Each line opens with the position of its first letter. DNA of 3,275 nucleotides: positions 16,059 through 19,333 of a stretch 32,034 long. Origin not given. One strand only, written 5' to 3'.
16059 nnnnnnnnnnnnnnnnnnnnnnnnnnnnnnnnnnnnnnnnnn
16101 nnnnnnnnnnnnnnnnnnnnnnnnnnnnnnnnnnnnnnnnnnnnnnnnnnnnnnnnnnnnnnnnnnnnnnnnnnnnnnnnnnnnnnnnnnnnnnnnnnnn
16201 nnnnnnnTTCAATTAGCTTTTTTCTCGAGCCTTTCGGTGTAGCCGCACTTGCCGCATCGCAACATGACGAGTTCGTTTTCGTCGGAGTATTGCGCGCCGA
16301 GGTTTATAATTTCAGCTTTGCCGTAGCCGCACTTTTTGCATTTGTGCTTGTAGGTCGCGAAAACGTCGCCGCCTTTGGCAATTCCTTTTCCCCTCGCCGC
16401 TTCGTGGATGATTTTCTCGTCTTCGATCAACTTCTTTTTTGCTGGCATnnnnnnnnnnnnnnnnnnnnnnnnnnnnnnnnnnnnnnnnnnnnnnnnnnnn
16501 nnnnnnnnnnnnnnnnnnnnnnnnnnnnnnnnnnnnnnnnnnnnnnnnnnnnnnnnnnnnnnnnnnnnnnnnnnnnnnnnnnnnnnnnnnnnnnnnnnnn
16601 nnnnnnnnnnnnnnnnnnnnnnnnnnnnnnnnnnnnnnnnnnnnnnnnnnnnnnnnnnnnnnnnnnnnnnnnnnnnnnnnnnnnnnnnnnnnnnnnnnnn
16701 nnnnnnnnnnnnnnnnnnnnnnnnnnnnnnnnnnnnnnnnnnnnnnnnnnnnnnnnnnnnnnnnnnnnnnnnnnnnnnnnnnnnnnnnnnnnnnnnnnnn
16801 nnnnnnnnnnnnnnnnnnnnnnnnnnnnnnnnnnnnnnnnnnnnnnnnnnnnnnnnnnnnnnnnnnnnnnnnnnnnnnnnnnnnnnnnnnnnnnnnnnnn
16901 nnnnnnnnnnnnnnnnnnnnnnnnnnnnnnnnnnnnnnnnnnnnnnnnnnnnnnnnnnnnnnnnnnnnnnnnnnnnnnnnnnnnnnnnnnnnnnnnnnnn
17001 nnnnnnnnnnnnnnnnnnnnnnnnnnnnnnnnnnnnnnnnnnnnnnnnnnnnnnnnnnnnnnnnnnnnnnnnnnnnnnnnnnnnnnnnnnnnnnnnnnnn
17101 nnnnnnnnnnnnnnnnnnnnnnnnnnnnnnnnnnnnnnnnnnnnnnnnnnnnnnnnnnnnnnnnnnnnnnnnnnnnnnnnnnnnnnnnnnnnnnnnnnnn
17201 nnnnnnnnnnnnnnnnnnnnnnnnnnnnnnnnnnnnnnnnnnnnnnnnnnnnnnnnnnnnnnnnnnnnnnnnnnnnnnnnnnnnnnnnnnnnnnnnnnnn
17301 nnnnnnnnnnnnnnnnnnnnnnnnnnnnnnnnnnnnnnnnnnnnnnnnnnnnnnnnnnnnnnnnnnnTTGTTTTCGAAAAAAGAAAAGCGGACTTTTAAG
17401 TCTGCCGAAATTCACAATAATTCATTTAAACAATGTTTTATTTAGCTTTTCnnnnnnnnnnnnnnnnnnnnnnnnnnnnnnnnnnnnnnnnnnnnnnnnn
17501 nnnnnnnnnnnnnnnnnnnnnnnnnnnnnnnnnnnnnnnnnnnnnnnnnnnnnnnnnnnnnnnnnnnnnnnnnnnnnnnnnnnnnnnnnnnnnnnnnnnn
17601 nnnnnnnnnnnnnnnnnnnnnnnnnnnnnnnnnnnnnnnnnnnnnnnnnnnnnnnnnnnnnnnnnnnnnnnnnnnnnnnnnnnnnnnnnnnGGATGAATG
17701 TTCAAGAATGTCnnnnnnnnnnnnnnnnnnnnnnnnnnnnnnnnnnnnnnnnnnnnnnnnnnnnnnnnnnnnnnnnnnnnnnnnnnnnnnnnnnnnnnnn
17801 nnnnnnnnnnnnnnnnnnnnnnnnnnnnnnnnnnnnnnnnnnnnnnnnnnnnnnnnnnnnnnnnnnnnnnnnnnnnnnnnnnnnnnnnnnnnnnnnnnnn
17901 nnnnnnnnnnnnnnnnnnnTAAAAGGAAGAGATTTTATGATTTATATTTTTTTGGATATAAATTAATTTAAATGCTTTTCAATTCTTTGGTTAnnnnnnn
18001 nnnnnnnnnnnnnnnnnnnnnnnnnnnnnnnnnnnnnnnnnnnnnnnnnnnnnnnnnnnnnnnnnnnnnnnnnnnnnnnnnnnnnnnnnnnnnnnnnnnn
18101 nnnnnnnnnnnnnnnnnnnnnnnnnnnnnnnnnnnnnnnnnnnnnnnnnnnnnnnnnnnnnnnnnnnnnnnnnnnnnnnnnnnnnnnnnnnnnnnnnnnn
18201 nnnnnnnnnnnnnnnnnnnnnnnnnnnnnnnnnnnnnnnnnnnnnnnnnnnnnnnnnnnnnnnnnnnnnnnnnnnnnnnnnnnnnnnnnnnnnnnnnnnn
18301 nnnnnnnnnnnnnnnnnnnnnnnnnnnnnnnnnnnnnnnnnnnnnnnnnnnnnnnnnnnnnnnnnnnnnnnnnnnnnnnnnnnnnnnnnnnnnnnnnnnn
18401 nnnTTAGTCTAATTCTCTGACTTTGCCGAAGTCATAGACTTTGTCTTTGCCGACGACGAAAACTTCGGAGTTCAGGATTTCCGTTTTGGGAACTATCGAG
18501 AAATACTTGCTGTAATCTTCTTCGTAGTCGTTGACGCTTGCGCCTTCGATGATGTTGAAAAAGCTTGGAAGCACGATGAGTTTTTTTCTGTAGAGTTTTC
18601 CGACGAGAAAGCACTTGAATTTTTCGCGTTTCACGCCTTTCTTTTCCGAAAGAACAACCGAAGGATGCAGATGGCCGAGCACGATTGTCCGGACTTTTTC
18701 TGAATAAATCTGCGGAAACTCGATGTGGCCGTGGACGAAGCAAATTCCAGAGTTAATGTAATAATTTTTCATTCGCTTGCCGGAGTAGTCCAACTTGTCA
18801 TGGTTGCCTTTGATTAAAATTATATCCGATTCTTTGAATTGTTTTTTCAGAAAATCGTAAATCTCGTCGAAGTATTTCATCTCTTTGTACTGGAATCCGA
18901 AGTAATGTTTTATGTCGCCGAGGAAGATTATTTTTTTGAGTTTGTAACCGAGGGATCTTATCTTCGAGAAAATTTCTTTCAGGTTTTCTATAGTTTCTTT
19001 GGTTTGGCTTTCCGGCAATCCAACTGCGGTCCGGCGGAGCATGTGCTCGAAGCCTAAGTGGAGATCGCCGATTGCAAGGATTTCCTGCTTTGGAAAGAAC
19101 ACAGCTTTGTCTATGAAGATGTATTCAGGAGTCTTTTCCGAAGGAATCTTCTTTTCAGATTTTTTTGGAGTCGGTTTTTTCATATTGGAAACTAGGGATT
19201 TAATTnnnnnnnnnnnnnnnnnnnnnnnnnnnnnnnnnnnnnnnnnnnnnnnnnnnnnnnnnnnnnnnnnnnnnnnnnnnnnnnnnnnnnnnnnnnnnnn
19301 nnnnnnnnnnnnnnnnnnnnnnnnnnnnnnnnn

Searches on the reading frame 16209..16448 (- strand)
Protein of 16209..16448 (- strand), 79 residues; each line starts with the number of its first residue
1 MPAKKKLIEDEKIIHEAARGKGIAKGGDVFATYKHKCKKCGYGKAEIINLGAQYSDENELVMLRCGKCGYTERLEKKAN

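Call 8: find_encoding_contigs(protein=window:16209-16448:-, flank=3000, max_places=10)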
Protein window:16209-16448:- (79 aa): 1 contig read that carries it; 1 place shown.
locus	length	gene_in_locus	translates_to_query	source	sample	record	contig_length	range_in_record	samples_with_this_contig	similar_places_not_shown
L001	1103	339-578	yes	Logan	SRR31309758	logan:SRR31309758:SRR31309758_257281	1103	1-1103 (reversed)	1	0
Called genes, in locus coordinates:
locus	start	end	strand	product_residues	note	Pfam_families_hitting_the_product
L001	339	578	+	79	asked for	-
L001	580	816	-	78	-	-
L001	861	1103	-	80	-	?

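Call 13: find_homologous_proteins(query=window:16209-16448:-)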
Query window:16209-16448:- (79 aa): 43 proteins with E <= 0.001 among 44 candidates.
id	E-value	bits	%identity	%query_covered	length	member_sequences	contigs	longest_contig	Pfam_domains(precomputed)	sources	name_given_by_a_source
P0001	2.1e-42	160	91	100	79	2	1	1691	-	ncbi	-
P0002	1.5e-36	142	82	99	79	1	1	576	PF01096.24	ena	-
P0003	4.1e-36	140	84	94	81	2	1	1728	PF01096.24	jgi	-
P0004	4.2e-34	134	78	96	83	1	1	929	-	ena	-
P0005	1.1e-31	126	72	99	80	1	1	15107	PF01096.24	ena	-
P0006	9.7e-31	123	75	100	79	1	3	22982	-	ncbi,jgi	-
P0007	1.3e-29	119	72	100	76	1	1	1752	-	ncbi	-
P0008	5.9e-29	117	73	95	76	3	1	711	PF01096.24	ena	-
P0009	1.1e-28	117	76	94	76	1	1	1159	PF01096.24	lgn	-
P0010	2.0e-28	116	70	100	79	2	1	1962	PF01096.24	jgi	-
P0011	3.4e-28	115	73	94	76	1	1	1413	-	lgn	-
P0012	4.7e-28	115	70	94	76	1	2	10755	-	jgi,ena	-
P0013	5.4e-28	114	74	94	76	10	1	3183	-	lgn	-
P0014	5.6e-28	114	72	99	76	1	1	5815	PF01096.24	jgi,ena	jgi:DNA-directed RNA polymerase subunit M/transcription elongation factor TFIIS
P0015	8.8e-28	114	76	75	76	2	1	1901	PF01096.24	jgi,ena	-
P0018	2.6e-27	112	70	100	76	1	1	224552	PF01096.24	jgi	jgi:DNA-directed RNA polymerase subunit M/transcription elongation factor TFIIS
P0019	3.1e-27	112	73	76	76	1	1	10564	-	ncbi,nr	ncbi:MAG: hypothetical protein KGH55_03345 [Nanoarchaeota archaeon]|nr:hypothetical protein [Nanoarc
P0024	6.3e-26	108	65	94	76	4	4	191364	PF01096.24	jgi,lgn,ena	jgi:DNA-directed RNA polymerase subunit M/transcription elongation factor TFIIS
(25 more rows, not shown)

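Call 14: find_encoding_contigs(protein=P0001, flank=3000, max_places=4)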
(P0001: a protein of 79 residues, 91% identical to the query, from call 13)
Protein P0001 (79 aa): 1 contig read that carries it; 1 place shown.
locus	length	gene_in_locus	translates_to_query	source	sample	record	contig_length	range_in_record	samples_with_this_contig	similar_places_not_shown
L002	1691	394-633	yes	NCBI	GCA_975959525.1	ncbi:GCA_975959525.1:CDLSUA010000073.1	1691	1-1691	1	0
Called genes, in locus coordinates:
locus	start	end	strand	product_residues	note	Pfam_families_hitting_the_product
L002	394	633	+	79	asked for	-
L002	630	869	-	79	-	-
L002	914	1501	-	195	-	PF09335:VTT_dom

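Call 15: find_encoding_contigs(protein=P0003, flank=3000, max_places=4)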
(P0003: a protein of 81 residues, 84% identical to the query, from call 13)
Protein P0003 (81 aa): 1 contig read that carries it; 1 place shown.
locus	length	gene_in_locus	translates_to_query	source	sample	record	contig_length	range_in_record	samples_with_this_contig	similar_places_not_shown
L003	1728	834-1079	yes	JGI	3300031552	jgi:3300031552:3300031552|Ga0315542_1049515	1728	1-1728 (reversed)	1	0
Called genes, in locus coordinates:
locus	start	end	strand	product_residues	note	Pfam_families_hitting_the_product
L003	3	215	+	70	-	?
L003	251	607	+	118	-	-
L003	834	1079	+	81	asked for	PF01096:Zn_ribbon_TFIIS (weak)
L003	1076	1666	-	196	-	PF09335:VTT_dom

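Call 16: find_encoding_contigs(protein=P0006, flank=3000, max_places=4)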
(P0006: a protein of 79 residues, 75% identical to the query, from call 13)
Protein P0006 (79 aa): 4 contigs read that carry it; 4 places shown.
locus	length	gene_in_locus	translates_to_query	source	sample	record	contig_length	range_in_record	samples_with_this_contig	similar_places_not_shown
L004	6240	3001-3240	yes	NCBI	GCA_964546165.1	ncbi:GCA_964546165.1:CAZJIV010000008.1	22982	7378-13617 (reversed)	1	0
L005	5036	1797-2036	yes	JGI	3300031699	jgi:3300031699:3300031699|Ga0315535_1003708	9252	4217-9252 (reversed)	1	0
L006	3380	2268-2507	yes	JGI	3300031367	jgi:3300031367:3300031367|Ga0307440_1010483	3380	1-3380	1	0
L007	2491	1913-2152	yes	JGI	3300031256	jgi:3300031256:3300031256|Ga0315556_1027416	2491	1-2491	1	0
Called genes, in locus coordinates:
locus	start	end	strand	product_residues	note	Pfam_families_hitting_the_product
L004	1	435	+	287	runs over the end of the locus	PF08494:DEAD_assoc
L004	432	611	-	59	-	-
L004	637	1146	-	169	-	PF09900:DUF2127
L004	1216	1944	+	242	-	PF00149:Metallophos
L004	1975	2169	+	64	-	-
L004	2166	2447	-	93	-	-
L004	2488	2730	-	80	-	-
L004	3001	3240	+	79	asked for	-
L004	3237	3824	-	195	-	PF09335:VTT_dom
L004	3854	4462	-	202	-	PF09335:VTT_dom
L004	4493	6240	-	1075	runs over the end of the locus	PF24684:Vgb_lyase, PF19077:Big_13 (faint), PF17957:Big_7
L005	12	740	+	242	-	PF00149:Metallophos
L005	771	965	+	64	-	-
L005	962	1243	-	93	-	-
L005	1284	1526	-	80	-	-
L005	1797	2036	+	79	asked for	-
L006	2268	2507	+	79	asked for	-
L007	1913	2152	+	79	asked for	-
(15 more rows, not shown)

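Call 17: find_encoding_contigs(protein=P0005, flank=3000, max_places=4)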
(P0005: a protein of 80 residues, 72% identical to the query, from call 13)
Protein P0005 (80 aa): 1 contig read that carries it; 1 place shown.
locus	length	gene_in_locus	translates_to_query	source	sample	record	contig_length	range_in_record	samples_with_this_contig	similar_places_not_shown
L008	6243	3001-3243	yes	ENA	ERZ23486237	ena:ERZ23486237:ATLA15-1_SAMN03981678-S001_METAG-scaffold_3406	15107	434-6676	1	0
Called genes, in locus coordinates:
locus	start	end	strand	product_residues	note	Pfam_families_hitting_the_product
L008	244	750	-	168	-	PF09900:DUF2127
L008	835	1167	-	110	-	-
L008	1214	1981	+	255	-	PF00149:Metallophos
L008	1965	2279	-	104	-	-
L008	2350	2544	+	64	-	-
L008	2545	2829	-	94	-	-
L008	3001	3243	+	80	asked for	PF01096:Zn_ribbon_TFIIS (faint)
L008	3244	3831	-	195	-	PF09335:VTT_dom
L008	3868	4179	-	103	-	PF02150:Zn_ribbon_RPB9 (weak), PF01096:Zn_ribbon_TFIIS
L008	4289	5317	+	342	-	PF01266:DAO (faint), PF07992:Pyr_redox_2, PF13738:Pyr_redox_3, PF00070:Pyr_redox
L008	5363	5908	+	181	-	-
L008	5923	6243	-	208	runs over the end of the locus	PF13549:ATP-grasp_5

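Call 31: find_encoding_contigs(protein=P0012, flank=4000, max_places=3)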
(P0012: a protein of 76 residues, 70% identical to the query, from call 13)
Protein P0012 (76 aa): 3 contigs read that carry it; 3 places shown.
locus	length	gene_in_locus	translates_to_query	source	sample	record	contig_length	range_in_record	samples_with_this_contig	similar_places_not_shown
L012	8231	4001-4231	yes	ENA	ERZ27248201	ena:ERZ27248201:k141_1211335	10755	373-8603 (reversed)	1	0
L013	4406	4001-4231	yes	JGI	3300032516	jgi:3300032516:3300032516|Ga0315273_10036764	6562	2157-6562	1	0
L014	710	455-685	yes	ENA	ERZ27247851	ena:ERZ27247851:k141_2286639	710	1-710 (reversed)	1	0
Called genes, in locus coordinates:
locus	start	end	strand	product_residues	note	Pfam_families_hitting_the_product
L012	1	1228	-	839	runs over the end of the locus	PF02359:CDC48_N, PF02933:CDC48_2, PF05496:RuvB_N, PF00004:AAA, PF07724:AAA_2 (weak), PF17862:AAA_lid_3, PF00004:AAA, PF17862:AAA_lid_3, +22 more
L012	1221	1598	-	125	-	-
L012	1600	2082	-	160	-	-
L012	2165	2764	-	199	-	-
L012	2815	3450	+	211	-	-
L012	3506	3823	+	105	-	PF02150:Zn_ribbon_RPB9 (faint), PF13240:Zn_Ribbon_1 (faint), PF01096:Zn_ribbon_TFIIS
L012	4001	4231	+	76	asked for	-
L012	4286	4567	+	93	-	PF03477:ATP-cone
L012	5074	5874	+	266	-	PF13175:AAA_15 (faint), PF13476:AAA_23, PF00005:ABC_tran, PF13304:AAA_21 (faint)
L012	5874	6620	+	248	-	PF01061:ABC2_membrane, PF12698:ABC2_membrane_3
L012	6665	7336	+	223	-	-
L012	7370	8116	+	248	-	PF00149:Metallophos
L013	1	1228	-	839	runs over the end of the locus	PF02359:CDC48_N, PF02933:CDC48_2, PF05496:RuvB_N, PF00004:AAA, PF07724:AAA_2 (weak), PF17862:AAA_lid_3, PF00004:AAA, PF17862:AAA_lid_3, +22 more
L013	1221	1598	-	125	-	-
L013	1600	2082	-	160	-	-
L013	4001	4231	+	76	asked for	-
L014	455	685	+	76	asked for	-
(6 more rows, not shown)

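Call 32: find_encoding_contigs(protein=P0019, flank=4000, max_places=3)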
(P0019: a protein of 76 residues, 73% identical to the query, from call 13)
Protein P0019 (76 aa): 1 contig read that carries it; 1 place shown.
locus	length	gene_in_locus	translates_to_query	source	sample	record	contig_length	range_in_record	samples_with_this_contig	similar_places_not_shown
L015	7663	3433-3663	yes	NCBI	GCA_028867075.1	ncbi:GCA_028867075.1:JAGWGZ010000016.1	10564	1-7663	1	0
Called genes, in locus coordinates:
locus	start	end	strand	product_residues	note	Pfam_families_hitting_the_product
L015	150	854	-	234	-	-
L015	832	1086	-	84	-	-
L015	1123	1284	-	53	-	-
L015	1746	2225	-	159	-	PF09900:DUF2127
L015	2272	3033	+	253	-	PF00149:Metallophos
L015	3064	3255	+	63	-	-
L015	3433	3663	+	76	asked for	-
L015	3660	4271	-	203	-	PF09335:VTT_dom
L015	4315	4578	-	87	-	-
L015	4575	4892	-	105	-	PF02150:Zn_ribbon_RPB9 (faint), PF01096:Zn_ribbon_TFIIS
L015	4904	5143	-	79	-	-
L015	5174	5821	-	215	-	-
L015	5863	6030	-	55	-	-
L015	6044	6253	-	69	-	-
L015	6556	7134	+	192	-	-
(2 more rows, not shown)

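Call 33: find_encoding_contigs(protein=P0018, flank=4000, max_places=3)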
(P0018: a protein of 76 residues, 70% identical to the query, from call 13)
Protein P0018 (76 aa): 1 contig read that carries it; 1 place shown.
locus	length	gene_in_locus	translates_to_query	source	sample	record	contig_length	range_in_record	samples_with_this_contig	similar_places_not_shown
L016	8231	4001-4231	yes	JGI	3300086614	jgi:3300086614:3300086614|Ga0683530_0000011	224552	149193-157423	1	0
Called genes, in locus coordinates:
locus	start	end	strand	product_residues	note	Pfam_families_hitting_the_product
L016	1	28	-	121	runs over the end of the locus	-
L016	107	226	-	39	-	-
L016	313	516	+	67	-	-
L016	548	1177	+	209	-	-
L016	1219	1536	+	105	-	PF02150:Zn_ribbon_RPB9 (weak), PF01096:Zn_ribbon_TFIIS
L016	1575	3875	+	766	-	-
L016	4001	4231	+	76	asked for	PF01096:Zn_ribbon_TFIIS (weak)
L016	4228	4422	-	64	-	-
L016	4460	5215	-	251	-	PF00149:Metallophos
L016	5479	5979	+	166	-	PF05163:DinB, PF12867:DinB_2 (weak)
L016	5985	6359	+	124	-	PF08818:DUF1801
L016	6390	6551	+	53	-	-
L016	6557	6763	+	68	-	PF22570:LiaF-TM (weak)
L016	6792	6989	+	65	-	-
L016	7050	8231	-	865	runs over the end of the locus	PF00270:DEAD, PF22590:Cas3-like_C_2 (faint), PF00271:Helicase_C, PF19306:WHD_Lhr, PF08494:DEAD_assoc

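Call 34: find_encoding_contigs(protein=P0024, flank=4000, max_places=3)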
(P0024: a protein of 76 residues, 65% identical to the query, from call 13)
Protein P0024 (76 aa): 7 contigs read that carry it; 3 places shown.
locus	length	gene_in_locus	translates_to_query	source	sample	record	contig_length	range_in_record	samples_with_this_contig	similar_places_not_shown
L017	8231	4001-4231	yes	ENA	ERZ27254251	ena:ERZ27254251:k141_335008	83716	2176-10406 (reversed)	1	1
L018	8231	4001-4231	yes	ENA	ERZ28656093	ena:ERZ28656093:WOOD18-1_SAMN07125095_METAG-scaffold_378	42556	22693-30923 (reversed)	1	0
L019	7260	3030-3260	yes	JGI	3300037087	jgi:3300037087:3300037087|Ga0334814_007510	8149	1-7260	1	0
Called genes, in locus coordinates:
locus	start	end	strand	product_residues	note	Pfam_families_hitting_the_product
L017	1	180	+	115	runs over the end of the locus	-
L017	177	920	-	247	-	PF00149:Metallophos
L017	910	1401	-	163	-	PF00293:NUDIX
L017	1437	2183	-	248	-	PF01061:ABC2_membrane, PF12698:ABC2_membrane_3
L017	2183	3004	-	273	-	PF13175:AAA_15 (faint), PF13476:AAA_23 (weak), PF00005:ABC_tran, PF13304:AAA_21 (faint)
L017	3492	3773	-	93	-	PF03477:ATP-cone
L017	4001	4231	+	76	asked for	PF01096:Zn_ribbon_TFIIS (weak)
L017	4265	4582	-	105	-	PF01096:Zn_ribbon_TFIIS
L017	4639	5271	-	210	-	-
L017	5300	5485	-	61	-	-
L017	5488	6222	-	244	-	-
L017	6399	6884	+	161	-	-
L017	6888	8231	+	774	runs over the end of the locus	PF02359:CDC48_N, PF02933:CDC48_2, PF05496:RuvB_N (weak), PF13191:AAA_16 (weak), PF00004:AAA, PF17862:AAA_lid_3, PF00004:AAA, PF17862:AAA_lid_3, +20 more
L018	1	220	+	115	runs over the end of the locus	-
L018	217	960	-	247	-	PF00149:Metallophos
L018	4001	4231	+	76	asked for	PF01096:Zn_ribbon_TFIIS (weak)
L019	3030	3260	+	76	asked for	PF01096:Zn_ribbon_TFIIS (weak)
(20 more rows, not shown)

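Call 41: find_related_loci(query=A1, collection=genome_contigs, flank=10000)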
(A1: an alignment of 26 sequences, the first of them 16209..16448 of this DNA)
Query A1 (79 aa) in genome_contigs; peptide patterns used: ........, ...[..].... (x = any residue, [..] = any of these).
64 stretches matched a pattern; 23 encode a relative of the query (tblastn E <= 1e-3); 23 distinct loci.
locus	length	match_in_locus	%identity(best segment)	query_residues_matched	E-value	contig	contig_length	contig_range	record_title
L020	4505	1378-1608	82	1-78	2e-39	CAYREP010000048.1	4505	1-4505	MAG TPA_asm: Candidatus Woesearchaeota archaeon isolate binchicken_co81_518 genome assembly, contig: NODE_37780_length_4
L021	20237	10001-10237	75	1-79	1e-34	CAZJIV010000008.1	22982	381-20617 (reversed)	MAG TPA_asm: Candidatus Woesearchaeota archaeon isolate binchicken_co150_352 genome assembly, contig: NODE_4768_length_2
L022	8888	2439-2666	70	1-79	6e-32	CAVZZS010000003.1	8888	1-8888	MAG: uncultured Nanoarchaeota archaeon isolate MFD01689.bin.2.81 genome assembly, contig: contig_56627, whole genome sho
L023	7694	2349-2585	69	1-79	1e-31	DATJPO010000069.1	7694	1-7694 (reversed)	MAG TPA_asm: Candidatus Omnitrophota bacterium isolate SMAG_U14915 k141_4566679, whole genome shotgun sequence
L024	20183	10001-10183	77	19-79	1e-29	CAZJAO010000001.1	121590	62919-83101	MAG TPA_asm: Candidatus Woesearchaeota archaeon isolate binchicken_co241_373 genome assembly, contig: NODE_130_length_12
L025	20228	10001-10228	62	1-79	5e-29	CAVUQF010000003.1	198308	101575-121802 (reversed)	MAG: uncultured Nanoarchaeota archaeon isolate MFD01689.bin.1.29 genome assembly, contig: contig_64605, whole genome sho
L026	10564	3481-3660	73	20-79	2e-28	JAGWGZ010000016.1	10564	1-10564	MAG: Nanoarchaeota archaeon isolate REEA64 REEA64-150_9879, whole genome shotgun sequence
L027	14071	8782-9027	60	1-79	2e-28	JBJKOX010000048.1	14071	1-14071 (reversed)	MAG: Candidatus Pacearchaeota archaeon isolate Bin_106 S1Ck127_2284213_flag_1_multi_6.0000_len_14071, whole genome shotg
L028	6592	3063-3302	64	3-79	4e-28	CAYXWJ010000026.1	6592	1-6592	MAG TPA_asm: Candidatus Woesearchaeota archaeon isolate binchicken_co151_73 genome assembly, contig: NODE_20037_length_6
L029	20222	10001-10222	64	5-78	5e-28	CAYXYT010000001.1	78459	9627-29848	MAG TPA_asm: Candidatus Woesearchaeota archaeon isolate SRP167671_co1_37 genome assembly, contig: NODE_313_length_78459_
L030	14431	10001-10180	70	20-79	4e-27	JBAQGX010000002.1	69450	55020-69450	MAG: Candidatus Nanoarchaeia archaeon isolate MFD09594_ilm_asm_bin57 k127_233578, whole genome shotgun sequence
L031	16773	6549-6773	56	5-79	2e-26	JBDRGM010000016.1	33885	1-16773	MAG: archaeon isolate MEGAHIT-group-1.433 k141_1883781, whole genome shotgun sequence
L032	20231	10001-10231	53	1-79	2e-23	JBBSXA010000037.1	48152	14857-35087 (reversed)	MAG: Nanoarchaeota archaeon isolate H43-bin041_1 H43_bin041_1_000000000037, whole genome shotgun sequence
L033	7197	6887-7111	49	5-79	5e-23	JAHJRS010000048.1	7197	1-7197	MAG: Nanoarchaeota archaeon isolate OS_PC_MetaG.mb.161 OS_PC_MetaG.mb.161_k141_404843, whole genome shotgun sequence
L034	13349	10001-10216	51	7-79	2e-21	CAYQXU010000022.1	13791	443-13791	MAG TPA_asm: Candidatus Woesearchaeota archaeon isolate SRP269290_co8_161 genome assembly, contig: NODE_818_length_13791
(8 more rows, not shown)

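Call 60: find_encoding_contigs(protein=P0002, flank=3000, max_places=3)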
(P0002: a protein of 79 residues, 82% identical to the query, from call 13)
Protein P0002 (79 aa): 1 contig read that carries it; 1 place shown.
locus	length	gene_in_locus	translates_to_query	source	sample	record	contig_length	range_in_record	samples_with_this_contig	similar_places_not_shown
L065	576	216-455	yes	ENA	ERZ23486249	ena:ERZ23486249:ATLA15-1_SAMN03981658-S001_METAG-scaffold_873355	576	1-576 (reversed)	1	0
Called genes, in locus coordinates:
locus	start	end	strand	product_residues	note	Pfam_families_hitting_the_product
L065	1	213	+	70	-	?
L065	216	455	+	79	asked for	PF01096:Zn_ribbon_TFIIS (weak)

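Call 61: find_encoding_contigs(protein=P0004, flank=3000, max_places=3)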
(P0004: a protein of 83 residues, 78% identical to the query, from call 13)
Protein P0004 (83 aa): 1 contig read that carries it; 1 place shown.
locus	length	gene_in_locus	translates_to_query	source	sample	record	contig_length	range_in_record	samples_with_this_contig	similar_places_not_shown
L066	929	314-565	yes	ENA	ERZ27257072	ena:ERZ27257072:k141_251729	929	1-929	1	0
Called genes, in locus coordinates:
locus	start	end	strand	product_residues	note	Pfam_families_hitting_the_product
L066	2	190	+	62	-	?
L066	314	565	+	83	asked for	-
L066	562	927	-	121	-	?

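Call 62: find_encoding_contigs(protein=P0015, flank=3000, max_places=3)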
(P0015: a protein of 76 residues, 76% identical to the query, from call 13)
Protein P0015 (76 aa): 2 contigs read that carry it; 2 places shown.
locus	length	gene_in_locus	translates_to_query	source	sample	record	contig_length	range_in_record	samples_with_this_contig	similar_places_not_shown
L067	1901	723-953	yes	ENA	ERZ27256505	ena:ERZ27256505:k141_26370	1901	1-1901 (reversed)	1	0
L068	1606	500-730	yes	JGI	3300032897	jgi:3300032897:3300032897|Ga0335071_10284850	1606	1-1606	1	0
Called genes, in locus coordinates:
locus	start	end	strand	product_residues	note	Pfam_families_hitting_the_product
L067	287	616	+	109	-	-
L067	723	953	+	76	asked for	PF01096:Zn_ribbon_TFIIS (weak)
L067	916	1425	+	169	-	PF00293:NUDIX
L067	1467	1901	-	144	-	?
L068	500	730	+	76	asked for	PF01096:Zn_ribbon_TFIIS (weak)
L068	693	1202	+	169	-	PF00293:NUDIX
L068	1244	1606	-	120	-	?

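Call 96: search_protein_families(library=ncbifam, proteins=[window:16209-16448:-], max_evalue=0.001)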
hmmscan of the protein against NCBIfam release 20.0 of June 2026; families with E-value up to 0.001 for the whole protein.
window:16209-16448:- (79 aa): 1 family
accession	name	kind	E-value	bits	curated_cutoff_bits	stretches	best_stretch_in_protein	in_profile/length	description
NF001669.0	PRK00432.1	equivalog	6.3e-05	22.9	54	0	64-72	45-53/58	30S ribosomal protein S27ae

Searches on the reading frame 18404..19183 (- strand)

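Call 46: search_protein_families(library=pfam, proteins=[window:18404-19183:-], max_evalue=0.01)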
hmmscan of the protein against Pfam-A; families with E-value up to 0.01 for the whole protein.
window:18404-19183:- (259 aa): 2 families
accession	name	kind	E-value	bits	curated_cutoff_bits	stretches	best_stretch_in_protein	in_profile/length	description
PF00149.33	Metallophos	-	2.5e-09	38.3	21.5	1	35-172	3-156/191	Calcineurin-like phosphoesterase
PF12850.12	Metallophos_2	-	0.0059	17.1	27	0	35-177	3-121/154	Calcineurin-like phosphoesterase superfamily domain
